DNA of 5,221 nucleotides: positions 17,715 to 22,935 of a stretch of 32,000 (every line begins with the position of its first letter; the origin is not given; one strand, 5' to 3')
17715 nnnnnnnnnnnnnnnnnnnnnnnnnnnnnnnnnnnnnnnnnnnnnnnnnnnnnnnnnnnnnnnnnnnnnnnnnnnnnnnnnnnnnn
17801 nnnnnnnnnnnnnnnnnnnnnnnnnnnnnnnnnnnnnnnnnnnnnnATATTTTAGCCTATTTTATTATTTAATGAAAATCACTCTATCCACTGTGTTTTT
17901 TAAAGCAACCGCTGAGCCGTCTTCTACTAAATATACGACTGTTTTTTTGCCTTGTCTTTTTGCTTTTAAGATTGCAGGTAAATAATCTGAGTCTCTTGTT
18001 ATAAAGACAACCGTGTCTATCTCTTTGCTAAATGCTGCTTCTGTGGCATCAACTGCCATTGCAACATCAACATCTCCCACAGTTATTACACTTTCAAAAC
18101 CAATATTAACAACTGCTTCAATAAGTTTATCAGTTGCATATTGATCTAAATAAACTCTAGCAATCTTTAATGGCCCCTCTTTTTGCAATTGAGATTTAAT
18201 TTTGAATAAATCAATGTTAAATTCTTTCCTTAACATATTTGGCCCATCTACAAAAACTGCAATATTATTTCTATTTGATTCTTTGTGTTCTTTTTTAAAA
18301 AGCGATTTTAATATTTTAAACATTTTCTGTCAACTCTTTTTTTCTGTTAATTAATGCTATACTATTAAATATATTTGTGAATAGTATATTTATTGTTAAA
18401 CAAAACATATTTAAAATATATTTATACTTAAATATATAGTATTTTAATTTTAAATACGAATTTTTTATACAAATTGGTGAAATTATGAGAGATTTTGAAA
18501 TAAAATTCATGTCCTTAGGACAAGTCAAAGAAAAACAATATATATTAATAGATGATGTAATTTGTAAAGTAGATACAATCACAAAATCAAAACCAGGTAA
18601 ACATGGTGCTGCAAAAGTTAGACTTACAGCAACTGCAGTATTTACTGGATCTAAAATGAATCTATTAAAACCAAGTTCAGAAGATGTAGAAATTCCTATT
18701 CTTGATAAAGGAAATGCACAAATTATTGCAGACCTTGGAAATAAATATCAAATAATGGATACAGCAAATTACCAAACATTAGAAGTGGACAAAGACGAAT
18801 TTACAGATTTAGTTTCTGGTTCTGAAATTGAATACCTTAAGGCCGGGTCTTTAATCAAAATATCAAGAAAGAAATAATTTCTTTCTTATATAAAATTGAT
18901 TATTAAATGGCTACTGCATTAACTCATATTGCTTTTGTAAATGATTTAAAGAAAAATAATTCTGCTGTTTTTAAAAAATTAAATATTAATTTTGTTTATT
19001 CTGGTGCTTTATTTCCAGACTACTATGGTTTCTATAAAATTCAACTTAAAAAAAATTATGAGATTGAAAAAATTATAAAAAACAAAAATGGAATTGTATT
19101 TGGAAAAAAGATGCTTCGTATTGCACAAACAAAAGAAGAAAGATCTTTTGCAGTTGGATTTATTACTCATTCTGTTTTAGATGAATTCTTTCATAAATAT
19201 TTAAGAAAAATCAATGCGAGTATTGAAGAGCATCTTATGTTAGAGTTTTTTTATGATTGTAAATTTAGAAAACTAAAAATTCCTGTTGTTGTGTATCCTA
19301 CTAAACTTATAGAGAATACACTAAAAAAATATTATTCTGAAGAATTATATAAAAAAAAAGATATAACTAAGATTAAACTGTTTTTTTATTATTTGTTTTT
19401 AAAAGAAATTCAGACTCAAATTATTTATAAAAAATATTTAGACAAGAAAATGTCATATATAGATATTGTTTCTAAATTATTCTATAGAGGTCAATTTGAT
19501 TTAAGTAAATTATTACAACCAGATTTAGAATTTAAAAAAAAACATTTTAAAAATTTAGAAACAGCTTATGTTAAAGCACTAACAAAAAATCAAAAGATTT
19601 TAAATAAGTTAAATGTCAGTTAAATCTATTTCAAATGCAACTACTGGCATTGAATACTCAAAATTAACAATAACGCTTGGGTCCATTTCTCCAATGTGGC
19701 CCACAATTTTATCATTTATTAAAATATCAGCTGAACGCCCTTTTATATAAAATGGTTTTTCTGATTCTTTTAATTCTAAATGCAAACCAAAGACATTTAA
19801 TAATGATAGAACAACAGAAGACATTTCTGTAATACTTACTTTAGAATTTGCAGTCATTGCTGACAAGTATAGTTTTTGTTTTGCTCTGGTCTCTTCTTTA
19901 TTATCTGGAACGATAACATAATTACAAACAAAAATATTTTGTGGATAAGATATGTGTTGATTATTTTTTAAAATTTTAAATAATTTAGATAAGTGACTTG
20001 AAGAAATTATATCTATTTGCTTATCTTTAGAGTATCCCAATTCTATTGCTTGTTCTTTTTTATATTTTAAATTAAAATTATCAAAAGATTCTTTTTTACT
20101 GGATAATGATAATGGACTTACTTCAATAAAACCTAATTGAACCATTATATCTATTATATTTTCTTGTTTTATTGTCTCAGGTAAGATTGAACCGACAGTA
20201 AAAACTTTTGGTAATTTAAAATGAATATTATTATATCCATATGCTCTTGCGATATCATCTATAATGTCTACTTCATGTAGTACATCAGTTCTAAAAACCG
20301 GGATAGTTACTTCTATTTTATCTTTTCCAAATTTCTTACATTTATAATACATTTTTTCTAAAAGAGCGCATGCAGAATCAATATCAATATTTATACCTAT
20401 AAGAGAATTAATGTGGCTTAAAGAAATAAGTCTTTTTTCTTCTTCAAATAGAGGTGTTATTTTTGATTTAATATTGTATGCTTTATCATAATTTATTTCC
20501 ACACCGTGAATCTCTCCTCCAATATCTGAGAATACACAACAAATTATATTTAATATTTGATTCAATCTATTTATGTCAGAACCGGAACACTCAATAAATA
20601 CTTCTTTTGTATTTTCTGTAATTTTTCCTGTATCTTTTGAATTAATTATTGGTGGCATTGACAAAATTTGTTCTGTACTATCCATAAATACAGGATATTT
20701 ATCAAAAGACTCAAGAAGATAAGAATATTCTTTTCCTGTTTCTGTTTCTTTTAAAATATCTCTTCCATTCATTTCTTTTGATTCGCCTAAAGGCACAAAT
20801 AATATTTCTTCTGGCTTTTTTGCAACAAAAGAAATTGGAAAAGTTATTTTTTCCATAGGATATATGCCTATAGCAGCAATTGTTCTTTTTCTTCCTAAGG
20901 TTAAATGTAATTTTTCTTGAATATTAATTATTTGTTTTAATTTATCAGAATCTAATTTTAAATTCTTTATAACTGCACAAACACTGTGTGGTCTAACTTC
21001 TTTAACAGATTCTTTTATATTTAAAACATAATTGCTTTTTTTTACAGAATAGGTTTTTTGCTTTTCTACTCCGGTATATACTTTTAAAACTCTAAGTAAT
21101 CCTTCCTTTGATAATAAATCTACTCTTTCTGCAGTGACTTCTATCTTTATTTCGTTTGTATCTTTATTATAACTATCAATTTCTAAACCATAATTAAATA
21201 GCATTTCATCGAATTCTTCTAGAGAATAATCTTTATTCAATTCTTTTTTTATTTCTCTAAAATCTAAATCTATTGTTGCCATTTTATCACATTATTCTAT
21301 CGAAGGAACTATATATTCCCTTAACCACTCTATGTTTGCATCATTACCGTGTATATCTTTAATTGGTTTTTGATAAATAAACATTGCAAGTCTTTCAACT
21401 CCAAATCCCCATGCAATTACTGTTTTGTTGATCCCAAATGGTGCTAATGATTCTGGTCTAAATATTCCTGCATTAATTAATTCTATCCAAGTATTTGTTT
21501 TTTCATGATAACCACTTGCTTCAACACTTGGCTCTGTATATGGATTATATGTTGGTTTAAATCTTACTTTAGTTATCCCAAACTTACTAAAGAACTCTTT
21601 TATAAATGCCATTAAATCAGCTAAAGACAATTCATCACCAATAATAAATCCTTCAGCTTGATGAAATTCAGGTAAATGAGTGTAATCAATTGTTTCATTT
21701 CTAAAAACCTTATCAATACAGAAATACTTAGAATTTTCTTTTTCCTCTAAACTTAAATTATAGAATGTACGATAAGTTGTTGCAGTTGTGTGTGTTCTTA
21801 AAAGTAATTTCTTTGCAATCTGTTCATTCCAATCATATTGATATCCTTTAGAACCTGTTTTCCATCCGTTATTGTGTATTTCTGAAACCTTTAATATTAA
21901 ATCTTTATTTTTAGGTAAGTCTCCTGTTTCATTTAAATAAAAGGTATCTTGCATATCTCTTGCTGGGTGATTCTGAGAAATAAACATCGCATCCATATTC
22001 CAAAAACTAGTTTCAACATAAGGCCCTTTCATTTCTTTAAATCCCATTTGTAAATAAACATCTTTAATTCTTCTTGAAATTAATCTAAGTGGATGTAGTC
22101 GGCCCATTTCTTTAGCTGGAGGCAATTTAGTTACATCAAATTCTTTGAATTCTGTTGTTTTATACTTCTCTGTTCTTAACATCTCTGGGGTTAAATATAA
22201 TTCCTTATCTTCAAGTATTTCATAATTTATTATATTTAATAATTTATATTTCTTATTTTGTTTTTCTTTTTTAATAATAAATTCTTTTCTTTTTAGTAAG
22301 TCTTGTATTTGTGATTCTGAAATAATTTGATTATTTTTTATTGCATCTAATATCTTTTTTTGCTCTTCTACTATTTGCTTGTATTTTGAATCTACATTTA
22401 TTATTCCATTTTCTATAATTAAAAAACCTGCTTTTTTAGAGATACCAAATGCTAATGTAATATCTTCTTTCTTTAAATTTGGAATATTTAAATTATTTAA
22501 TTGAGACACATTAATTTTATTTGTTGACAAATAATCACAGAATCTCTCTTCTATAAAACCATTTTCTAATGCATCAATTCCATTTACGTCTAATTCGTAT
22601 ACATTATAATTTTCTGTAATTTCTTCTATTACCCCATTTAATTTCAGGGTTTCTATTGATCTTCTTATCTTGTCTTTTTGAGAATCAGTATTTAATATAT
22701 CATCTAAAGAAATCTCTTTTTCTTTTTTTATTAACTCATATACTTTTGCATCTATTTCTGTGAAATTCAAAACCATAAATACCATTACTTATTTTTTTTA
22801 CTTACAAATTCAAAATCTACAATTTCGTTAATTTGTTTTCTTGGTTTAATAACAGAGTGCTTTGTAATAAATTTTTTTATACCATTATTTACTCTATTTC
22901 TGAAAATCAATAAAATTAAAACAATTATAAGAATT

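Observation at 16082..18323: Tightly coupled NYN / DUF4388-like / Roadblock-LC7 / MinD operon: candidate ATPase-based positioning or polarity module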

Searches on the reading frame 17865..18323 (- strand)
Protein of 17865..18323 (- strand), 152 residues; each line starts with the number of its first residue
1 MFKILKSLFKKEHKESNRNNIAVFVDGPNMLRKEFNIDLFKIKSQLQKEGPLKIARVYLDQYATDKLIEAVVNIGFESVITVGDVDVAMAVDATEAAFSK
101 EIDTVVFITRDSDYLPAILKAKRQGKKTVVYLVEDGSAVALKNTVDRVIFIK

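Call 3: search_protein_families(library=pfam, proteins=[window:17865-18323:-], max_evalue=1)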
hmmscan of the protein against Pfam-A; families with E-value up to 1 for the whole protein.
window:17865-18323:- (152 aa): 3 families
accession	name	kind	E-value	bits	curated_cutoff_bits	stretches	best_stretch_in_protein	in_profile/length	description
PF01936.24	NYN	-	1.7e-27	97.2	24.2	1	20-151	1-144/145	NYN domain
PF18480.7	DUF5615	-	0.0073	16.6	23.8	1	56-147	2-90/110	Domain of unknown function (DUF5615)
PF13380.12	CoA_binding_2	-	0.045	14.7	22.8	0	97-131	52-85/116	CoA binding domain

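Call 4: search_protein_families(library=ncbifam, proteins=[window:17865-18323:-], max_evalue=1)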
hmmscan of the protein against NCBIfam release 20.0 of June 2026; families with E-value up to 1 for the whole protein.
window:17865-18323:- (152 aa): 3 families
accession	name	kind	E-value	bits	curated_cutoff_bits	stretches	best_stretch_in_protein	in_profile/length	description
TIGR00288.1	TIGR00288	hypoth_equivalog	1.3e-53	181.2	178.45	1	5-152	9-156/160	TIGR00288 family NYN domain-containing protein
NF007432.1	PRK09978.1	equivalog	0.066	12.4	500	1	61-113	11-59/274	DNA-binding transcriptional regulator GadX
NF052367.1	entericidin_domain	domain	0.5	10.6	40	1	86-97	11-22/30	entericidin domain-containing protein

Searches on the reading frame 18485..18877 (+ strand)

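Call 3: search_protein_families(library=pfam, proteins=[window:18485-18877:+], max_evalue=1)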
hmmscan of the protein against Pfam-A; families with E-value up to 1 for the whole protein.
window:18485-18877:+ (130 aa): 3 families
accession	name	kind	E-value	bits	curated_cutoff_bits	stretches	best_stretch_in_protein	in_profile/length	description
PF21485.3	IF5A-like_N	-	3.1e-16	59.4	27.1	1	9-65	6-62/63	Translation initiation factor 5A-like, N-terminal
PF08207.18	EFP_N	-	0.0015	19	23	1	13-59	4-49/58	Elongation factor P (EF-P) KOW-like domain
PF01132.26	EFP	-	0.0094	16.3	27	1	85-124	10-44/54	Elongation factor P (EF-P) OB domain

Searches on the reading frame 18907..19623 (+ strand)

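Call 3: search_protein_families(library=pfam, proteins=[window:18907-19623:+], max_evalue=1)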
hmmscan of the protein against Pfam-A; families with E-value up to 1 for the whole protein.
window:18907-19623:+ (238 aa): 2 families
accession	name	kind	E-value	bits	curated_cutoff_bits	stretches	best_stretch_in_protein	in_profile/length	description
PF00882.24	Zn_dep_PLPC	-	4.8e-10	40.1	26.8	1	6-173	1-161/167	Zinc dependent phospholipase C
PF13803.12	DUF4184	-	0.13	12.4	25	0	80-98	110-128/229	Domain of unknown function (DUF4184)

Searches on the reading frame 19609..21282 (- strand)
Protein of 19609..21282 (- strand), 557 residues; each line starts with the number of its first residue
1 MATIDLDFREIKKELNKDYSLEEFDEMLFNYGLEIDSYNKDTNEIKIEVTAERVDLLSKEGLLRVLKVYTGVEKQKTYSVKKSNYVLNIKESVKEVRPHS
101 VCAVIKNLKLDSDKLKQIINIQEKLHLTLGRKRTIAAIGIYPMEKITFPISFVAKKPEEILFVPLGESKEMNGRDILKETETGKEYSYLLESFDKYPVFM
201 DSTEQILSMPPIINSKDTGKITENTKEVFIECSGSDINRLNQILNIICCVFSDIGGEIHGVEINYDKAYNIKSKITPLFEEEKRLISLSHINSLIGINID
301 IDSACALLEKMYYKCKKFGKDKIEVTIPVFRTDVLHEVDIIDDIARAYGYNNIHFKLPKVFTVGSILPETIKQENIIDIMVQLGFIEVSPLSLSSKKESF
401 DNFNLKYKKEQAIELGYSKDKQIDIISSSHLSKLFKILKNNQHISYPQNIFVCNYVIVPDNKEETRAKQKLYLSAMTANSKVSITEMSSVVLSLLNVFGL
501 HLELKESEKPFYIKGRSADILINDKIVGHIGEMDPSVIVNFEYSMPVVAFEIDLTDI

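Call 79: search_protein_families(library=pfam, proteins=[window:19609-21282:-], max_evalue=0.001)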
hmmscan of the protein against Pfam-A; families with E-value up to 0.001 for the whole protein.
window:19609-21282:- (557 aa): 4 families
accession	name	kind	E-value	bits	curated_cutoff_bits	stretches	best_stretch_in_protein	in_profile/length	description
PF17759.6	tRNA_synthFbeta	-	7.8e-28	97.8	22.4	1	357-554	5-214/214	Phenylalanyl tRNA synthetase beta chain CLM domain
PF03484.21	B5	-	3.5e-25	88.4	28.6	1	286-350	3-67/67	tRNA synthetase B5 domain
PF18262.7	PhetRS_B1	-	3.5e-15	56.4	26.8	1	1-71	1-82/83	Phe-tRNA synthetase beta subunit B1 domain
PF03483.22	B3_4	-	1.3e-07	31.9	29.3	1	85-235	5-127/174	B3/4 domain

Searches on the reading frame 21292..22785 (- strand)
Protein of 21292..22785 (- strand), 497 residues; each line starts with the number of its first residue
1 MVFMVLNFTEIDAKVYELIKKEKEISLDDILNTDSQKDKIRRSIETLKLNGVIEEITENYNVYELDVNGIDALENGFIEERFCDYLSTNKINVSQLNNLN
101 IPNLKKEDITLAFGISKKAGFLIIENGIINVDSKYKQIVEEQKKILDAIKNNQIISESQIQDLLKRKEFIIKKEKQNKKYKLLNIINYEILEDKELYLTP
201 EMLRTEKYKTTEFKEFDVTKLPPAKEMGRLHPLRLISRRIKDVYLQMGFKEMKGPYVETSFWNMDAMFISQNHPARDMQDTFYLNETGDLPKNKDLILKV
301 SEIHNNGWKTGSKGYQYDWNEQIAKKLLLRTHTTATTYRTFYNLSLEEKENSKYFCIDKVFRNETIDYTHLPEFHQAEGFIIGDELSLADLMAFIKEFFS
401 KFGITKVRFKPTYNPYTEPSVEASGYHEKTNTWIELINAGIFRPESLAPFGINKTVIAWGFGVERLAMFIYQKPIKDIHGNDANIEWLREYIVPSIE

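Call 79: search_protein_families(library=pfam, proteins=[window:21292-22785:-], max_evalue=0.001)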
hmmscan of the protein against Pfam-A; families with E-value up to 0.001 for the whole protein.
window:21292-22785:- (497 aa): 3 families
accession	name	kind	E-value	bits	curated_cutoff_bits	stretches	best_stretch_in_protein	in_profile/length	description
PF01409.25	tRNA-synt_2d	-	7.1e-82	275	19.8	1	216-488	2-243/246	tRNA synthetases class II core domain (F)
PF01978.25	TrmB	-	2.5e-05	24.5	25.6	0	5-64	3-63/68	Sugar-specific transcriptional regulator TrmB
PF00152.25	tRNA-synt_2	-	3.2e-05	23.6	25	1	352-400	92-138/308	tRNA synthetases class II (D, K and N)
